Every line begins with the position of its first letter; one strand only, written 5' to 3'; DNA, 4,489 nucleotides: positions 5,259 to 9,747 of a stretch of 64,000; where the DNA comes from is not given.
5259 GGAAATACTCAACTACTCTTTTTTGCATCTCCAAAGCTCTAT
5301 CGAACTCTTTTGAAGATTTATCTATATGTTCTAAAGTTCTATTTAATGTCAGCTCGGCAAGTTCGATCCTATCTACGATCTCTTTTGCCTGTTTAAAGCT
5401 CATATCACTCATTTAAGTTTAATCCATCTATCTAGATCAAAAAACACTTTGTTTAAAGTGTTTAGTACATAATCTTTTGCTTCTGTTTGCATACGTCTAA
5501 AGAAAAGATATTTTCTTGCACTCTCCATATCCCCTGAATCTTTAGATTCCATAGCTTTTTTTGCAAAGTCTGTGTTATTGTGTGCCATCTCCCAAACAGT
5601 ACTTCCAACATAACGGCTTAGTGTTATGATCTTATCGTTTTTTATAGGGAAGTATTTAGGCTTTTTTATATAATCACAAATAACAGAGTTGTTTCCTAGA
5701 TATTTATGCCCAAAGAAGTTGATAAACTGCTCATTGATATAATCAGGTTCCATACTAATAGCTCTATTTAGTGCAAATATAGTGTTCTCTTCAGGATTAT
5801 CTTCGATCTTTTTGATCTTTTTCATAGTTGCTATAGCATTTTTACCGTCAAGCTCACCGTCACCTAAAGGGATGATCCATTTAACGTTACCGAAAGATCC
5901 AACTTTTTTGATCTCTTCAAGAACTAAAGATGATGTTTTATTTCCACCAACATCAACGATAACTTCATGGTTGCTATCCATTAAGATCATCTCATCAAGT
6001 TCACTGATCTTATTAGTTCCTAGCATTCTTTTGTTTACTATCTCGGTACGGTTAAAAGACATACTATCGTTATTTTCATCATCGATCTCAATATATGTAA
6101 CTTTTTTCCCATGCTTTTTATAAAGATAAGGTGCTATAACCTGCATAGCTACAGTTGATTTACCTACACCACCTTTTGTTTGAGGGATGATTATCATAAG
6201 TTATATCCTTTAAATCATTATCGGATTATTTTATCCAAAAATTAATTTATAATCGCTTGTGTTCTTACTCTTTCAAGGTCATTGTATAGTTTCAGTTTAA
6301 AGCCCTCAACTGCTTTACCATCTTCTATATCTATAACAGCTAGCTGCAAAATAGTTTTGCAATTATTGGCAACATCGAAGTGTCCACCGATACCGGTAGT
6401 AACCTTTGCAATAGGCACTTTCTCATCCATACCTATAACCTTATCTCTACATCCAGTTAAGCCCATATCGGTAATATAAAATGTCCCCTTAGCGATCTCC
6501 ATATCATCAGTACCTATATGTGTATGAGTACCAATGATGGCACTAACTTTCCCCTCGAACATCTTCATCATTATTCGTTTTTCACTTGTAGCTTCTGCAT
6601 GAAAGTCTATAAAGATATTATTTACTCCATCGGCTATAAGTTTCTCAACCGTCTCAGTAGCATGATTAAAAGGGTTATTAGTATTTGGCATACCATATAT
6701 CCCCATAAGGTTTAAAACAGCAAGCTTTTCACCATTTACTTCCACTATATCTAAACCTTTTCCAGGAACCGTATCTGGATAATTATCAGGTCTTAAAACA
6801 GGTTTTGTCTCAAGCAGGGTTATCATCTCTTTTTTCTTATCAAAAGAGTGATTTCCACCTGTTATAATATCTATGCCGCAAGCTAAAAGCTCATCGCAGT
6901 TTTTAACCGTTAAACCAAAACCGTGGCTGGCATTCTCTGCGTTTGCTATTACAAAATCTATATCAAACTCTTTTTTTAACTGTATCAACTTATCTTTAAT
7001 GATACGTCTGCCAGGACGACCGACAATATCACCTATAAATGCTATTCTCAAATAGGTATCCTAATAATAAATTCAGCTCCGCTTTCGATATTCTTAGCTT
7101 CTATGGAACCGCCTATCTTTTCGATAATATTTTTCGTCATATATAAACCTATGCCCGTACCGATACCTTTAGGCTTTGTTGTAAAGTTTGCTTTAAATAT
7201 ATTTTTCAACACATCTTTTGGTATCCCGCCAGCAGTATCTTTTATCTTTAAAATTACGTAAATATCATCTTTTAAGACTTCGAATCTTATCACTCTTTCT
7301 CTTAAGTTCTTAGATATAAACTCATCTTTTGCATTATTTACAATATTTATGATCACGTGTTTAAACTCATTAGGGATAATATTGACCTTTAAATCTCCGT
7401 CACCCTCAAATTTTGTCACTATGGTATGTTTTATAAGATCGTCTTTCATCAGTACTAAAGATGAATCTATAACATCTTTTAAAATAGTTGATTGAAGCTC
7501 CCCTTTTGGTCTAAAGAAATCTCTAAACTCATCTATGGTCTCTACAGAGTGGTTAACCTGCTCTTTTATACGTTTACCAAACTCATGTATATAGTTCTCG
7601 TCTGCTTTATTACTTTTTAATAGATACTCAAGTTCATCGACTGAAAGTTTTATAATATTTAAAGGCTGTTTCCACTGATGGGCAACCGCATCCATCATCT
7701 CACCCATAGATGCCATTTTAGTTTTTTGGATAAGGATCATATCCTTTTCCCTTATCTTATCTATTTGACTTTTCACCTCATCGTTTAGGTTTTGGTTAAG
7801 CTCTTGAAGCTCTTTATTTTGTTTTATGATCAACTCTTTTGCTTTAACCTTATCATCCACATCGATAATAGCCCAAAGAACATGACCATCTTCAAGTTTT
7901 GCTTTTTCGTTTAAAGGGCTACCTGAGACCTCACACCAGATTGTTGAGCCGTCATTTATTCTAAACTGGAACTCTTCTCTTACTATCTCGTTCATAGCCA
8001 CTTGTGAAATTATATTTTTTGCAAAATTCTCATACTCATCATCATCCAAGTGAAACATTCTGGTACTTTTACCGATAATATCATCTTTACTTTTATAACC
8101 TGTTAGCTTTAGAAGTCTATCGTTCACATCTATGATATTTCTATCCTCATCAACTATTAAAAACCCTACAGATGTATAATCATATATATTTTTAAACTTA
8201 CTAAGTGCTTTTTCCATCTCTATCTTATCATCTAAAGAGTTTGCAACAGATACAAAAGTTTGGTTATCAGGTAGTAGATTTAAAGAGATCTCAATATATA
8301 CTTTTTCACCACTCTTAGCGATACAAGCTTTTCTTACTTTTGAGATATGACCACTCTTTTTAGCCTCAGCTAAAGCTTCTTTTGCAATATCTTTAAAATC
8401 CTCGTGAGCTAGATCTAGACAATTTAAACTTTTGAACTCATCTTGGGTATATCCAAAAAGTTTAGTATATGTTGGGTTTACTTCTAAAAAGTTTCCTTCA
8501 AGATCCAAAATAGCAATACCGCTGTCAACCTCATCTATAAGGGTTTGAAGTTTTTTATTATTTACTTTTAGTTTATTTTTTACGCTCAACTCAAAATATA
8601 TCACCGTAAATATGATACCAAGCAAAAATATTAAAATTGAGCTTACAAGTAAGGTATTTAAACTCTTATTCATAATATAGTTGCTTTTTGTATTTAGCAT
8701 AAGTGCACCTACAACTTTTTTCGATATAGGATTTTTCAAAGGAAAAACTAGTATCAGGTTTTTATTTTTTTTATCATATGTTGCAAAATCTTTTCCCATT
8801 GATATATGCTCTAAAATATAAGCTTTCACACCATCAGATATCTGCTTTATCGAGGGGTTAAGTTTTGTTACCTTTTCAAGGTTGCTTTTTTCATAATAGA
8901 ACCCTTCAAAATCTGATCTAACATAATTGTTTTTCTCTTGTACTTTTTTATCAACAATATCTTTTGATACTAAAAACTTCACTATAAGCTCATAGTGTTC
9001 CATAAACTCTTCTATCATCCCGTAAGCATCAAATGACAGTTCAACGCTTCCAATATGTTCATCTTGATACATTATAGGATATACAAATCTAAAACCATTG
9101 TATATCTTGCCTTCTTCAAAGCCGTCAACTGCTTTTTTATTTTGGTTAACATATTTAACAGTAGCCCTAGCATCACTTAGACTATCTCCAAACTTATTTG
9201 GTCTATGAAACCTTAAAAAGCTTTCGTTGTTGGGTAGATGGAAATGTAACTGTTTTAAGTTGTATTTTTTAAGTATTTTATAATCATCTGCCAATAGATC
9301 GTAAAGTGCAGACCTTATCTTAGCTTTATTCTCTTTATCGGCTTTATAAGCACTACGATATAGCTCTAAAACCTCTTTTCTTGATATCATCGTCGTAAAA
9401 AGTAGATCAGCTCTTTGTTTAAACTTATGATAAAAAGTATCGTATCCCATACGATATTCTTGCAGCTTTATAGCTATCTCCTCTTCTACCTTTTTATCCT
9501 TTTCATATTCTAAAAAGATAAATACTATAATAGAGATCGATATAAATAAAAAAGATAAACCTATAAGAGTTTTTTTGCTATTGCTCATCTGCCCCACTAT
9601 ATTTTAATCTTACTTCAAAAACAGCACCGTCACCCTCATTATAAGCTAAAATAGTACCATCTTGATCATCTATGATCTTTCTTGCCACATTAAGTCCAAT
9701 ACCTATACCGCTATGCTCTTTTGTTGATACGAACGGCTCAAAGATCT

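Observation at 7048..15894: Soluble CZB chemoreceptor, one bare receiver and three tandem sensor kinases in one translationally coupled string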

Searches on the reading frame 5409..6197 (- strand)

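Call 4: search_protein_families(library=pfam, proteins=[window:5409-6197:-], max_evalue=0.01)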
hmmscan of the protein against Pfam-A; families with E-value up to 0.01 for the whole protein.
window:5409-6197:- (262 aa): 5 families
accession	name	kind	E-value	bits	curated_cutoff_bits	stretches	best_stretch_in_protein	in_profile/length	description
PF13614.12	AAA_31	-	1e-06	29.3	27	1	2-72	4-74/177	AAA domain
PF01656.29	CbiA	-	1.6e-05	25.3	25.4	1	2-117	1-54/125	CobQ/CobB/MinD/ParA nucleotide binding domain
PF09140.17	MipZ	-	2e-05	24.5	20.7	1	2-61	3-62/262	ATPase MipZ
PF13173.12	AAA_14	-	0.00057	20.3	27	1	10-72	12-73/129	AAA domain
PF10609.15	ParA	-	0.0008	19.3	27.1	1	2-39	6-41/246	NUBPL iron-transfer P-loop NTPase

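Call 21: search_protein_families(library=ncbifam, proteins=[window:5409-6197:-], max_evalue=0.001)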
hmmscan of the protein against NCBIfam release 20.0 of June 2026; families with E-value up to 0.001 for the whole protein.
window:5409-6197:- (262 aa): 3 families
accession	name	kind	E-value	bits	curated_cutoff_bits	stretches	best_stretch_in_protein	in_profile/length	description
NF041292.1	StbB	subfamily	4.9e-08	32.7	200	1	7-252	8-230/233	StbB family protein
NF041546.1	ParA_partition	equivalog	1.6e-05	24.6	180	1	2-148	2-144/203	ParA family partition ATPase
NF010461.0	PRK13886.1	subfamily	3.8e-05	23.2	360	1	3-85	6-90/241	conjugal transfer protein TraL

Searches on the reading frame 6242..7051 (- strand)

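Call 4: search_protein_families(library=pfam, proteins=[window:6242-7051:-], max_evalue=0.01)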
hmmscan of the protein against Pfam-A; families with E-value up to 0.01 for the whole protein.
window:6242-7051:- (269 aa): 3 families
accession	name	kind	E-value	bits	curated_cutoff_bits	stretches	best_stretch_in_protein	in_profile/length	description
PF13277.11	YmdB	-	7.9e-86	287.9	27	1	5-247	2-247/253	YmdB-like protein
PF00149.33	Metallophos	-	2.5e-07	31.8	21.5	1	1-179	1-190/191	Calcineurin-like phosphoesterase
PF05155.20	G2P_X_C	-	0.0055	17.7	25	1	51-92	41-83/88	Replication-associated protein G2P C-terminal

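Call 21: search_protein_families(library=ncbifam, proteins=[window:6242-7051:-], max_evalue=0.001)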
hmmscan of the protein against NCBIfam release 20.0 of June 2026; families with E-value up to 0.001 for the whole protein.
window:6242-7051:- (269 aa): 1 family
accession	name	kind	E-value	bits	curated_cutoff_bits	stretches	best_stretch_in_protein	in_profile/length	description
TIGR00282.1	TIGR00282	hypoth_equivalog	3.7e-74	249.4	254.15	1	1-244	1-245/266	TIGR00282 family metallophosphoesterase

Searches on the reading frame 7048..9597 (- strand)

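Call 4: search_protein_families(library=pfam, proteins=[window:7048-9597:-], max_evalue=0.01)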
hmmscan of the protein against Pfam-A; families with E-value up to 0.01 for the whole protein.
window:7048-9597:- (849 aa): 10 families
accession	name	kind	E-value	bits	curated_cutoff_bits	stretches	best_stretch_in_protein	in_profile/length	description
PF13426.13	PAS_9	-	6.8e-25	87.8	27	2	477-579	2-100/103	PAS domain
PF00989.32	PAS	-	6.6e-23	81.3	22.6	2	349-440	2-94/113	PAS fold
PF13188.13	PAS_8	-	1.6e-17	63.2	21.8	2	467-526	2-61/65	PAS domain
PF14827.12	dCache_3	-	5e-16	59.4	25.7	1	110-217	63-170/239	Double sensory domain of two-component sensor kinase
PF02518.31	HATPase_c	-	1.2e-15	58.4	26.4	1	743-848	4-108/111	Histidine kinase-, DNA gyrase B-, and HSP90-like ATPase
PF08447.18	PAS_3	-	1e-13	51.8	25.6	2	488-565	1-79/89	PAS fold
PF08448.16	PAS_4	-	5.3e-12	46.4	23.1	2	355-444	2-90/110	PAS fold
PF14501.12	HATPase_c_5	-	2.6e-05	24.5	22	1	744-847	5-101/102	GHKL domain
PF00512.31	HisKA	-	0.00021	21.7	26.9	1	631-697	2-63/66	His Kinase A (phospho-acceptor) domain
PF12860.13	PAS_7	-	0.00028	21.4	27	0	354-388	1-35/115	PAS fold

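Call 21: search_protein_families(library=ncbifam, proteins=[window:7048-9588:-], max_evalue=0.001)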
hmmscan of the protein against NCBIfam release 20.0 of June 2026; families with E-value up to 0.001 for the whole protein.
window:7048-9588:- (846 aa): 48 families (the best 25 are shown)
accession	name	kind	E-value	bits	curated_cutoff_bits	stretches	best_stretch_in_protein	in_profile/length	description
TIGR00229.1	sensory_box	domain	1.4e-36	125.4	22.9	2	462-585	4-124/126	PAS domain S-box protein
NF008468.0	PRK11360.1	equivalog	5.1e-35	120.9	646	2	619-846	387-608/616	two-component system sensor histidine kinase AtoS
NF041777.1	sens_FixL_Rhizob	equivalog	5.6e-25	87.9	850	1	610-846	244-481/485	sensor protein FixL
NF046020.1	HisKinCckABruc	equivalog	5.5e-24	84.1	1000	1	618-845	470-706/868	cell cycle histidine kinase CckA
NF010076.0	PRK13557.1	subfamily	1.2e-23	83.4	631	2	607-833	140-380/540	histidine kinase famiy protein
TIGR02938.1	nifL_nitrog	equivalog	8.4e-23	80.6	242.45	1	610-833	258-480/494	nitrogen fixation negative regulator NifL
NF007688.0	PRK10364.1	equivalog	1.5e-22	80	479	1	620-846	232-451/460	two-component system sensor histidine kinase ZraS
NF052573.1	HisKinEspAMyxo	equivalog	1.6e-22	79.3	1400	2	618-833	374-597/755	serine histidine kinase EspA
NF038348.1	T2SS_HK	subfamily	1.2e-21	76.8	450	1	683-846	413-573/574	histidine kinase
NF047497.1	HK_LIC_12097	equivalog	1.4e-21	76.6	500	1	604-846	126-366/367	LIC_12097 family sensor histidine kinase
NF047874.1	MASE3_PAS_HK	subfamily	9.6e-20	70.9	560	3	745-846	523-625/655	MASE3 domain-containing sensor histidine kinase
NF046044.1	PnpS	equivalog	1.5e-19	70.3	400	2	654-845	193-390/390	two-component system histidine kinase PnpS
NF052574.1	HisKinEspCMyxo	equivalog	1.1e-18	66.9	1200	1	618-842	407-633/785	serine histidine kinase EspC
NF046026.1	HisKinCckACaul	equivalog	5.2e-17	61.2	1000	1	614-846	288-532/678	cell cycle histidine kinase CckA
NF040750.1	tetrathio_HK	equivalog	7.7e-17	61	750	1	606-835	316-542/555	tetrathionate respiration histidine kinase TtrS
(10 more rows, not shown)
